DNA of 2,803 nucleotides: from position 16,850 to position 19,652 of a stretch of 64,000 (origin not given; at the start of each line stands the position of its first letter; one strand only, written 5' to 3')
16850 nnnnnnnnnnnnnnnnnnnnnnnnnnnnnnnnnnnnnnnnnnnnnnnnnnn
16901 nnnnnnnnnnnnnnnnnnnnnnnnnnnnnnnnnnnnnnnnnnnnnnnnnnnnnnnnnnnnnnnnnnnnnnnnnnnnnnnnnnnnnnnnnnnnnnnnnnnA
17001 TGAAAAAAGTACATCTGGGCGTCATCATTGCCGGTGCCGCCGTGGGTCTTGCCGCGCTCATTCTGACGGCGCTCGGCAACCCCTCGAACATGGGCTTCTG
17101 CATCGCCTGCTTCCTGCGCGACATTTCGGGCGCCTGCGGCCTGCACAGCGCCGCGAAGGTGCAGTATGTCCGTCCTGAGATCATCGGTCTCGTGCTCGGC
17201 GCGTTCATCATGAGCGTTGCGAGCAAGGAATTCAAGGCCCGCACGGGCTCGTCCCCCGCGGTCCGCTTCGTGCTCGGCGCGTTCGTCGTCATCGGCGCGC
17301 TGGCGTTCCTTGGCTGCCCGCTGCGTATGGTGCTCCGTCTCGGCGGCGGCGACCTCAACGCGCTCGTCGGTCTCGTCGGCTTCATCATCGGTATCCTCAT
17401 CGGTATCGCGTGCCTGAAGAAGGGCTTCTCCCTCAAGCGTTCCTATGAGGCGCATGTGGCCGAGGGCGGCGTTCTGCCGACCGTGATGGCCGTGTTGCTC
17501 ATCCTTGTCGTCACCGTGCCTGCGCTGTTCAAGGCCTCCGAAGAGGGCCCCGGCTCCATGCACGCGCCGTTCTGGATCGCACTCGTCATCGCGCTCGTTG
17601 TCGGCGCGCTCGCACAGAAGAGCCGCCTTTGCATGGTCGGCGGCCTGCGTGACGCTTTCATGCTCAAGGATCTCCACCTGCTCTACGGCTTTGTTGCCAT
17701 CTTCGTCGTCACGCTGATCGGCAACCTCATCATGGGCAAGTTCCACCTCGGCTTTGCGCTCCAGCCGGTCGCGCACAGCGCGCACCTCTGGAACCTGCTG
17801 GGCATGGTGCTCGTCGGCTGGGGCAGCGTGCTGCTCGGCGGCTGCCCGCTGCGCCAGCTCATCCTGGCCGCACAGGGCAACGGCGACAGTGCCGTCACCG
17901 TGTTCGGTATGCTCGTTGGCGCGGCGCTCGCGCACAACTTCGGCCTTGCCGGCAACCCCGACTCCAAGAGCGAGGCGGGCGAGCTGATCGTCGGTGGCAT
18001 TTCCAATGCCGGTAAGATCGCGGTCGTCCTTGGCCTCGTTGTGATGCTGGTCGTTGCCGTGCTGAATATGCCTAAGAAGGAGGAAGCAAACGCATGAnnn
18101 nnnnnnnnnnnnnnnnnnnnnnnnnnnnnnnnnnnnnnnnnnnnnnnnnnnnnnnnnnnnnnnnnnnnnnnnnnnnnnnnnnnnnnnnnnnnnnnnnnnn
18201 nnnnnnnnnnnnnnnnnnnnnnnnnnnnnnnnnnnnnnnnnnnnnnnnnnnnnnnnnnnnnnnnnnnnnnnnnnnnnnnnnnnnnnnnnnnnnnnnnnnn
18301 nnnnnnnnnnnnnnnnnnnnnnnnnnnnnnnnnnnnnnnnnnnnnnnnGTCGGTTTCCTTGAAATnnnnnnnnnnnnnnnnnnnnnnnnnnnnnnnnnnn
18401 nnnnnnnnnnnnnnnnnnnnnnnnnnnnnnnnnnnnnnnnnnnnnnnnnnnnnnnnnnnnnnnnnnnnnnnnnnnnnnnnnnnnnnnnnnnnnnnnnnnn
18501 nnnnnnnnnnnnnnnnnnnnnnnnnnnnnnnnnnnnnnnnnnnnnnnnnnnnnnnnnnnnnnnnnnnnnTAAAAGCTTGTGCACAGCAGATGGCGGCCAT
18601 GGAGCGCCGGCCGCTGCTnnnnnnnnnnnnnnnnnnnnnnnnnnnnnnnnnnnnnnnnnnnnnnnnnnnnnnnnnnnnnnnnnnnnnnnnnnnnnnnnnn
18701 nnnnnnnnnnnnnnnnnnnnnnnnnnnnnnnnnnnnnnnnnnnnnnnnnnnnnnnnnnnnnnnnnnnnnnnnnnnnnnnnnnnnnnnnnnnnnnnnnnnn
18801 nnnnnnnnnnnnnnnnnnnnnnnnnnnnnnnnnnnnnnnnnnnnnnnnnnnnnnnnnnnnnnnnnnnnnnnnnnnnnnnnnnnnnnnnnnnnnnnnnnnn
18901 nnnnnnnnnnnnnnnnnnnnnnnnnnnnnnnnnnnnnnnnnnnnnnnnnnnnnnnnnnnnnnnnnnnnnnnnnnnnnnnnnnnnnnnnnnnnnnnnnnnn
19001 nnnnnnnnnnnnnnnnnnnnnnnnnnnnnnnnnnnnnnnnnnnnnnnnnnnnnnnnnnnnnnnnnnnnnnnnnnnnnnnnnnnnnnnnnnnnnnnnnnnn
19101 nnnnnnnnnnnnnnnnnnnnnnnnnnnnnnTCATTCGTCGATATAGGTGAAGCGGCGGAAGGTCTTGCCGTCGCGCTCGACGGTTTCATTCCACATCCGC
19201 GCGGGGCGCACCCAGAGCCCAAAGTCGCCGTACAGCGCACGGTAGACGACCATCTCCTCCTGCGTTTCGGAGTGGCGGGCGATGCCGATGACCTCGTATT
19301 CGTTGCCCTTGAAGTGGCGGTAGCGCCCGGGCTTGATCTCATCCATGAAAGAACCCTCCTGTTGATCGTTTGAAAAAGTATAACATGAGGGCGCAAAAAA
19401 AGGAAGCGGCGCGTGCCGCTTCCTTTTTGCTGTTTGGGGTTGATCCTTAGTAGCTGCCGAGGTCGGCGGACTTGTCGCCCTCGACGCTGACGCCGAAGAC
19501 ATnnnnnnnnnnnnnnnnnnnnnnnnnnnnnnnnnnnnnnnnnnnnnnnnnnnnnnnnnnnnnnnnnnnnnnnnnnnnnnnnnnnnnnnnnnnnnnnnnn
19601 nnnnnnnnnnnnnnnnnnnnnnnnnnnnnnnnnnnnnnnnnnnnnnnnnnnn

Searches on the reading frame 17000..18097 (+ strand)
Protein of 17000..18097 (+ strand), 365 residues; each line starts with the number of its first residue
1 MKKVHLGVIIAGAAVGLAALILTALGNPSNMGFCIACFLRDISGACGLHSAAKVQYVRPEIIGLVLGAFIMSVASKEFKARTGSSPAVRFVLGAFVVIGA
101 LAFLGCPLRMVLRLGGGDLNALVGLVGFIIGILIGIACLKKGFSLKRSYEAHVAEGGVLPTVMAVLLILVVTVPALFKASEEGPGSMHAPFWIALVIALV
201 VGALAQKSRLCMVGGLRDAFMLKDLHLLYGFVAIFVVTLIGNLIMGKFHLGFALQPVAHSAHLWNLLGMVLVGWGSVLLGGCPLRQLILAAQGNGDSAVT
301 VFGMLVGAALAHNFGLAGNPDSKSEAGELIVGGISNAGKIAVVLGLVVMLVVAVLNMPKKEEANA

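Call 11: search_protein_families(library=pfam, proteins=[window:17000-18097:+])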
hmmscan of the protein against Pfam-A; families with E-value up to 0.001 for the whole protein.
window:17000-18097:+ (365 aa): 1 family
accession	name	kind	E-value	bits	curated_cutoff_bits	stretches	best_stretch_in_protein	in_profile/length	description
PF04143.19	Sulf_transp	-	2.7e-20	73.6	27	2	207-355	1-150/310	Sulphur transport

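Call 26: search_protein_families(library=ncbifam, proteins=[window:17000-18097:+])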
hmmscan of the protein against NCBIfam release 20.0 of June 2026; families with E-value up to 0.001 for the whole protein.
window:17000-18097:+ (365 aa): 4 families
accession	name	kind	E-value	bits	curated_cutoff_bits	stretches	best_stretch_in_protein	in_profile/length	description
TIGR04112.1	seleno_YedE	equivalog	2.5e-150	500.3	200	1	8-353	2-336/337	YedE family putative selenium transporter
NF052577.1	ThSTportTsuASprch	equivalog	1.1e-10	41.4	400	2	192-283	3-92/330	thiosulfate transporter TsuA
NF041049.1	thio_trans_TsuA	exception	1.4e-07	30.9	645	1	194-356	7-165/348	thiosulfate utilization transporter TsuA/YeeE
NF033796.1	selen_YedE_FdhT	exception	3.6e-05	23.1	350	1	61-312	76-334/387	selenium metabolism membrane protein YedE/FdhT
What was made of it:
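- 17000..18097 (+): yedE, a putative selenium transporter. TIGR04112 scores 500 bits (call 26).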

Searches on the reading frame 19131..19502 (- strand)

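Call 12: search_protein_families(library=pfam, proteins=[window:19131-19502:-])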
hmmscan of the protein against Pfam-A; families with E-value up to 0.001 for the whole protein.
window:19131-19502:- (123 aa): 1 family
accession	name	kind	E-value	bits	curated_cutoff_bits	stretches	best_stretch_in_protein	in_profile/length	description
PF07866.17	DUF1653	-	5.2e-31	107.2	23.5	1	59-119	1-61/62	Protein of unknown function (DUF1653)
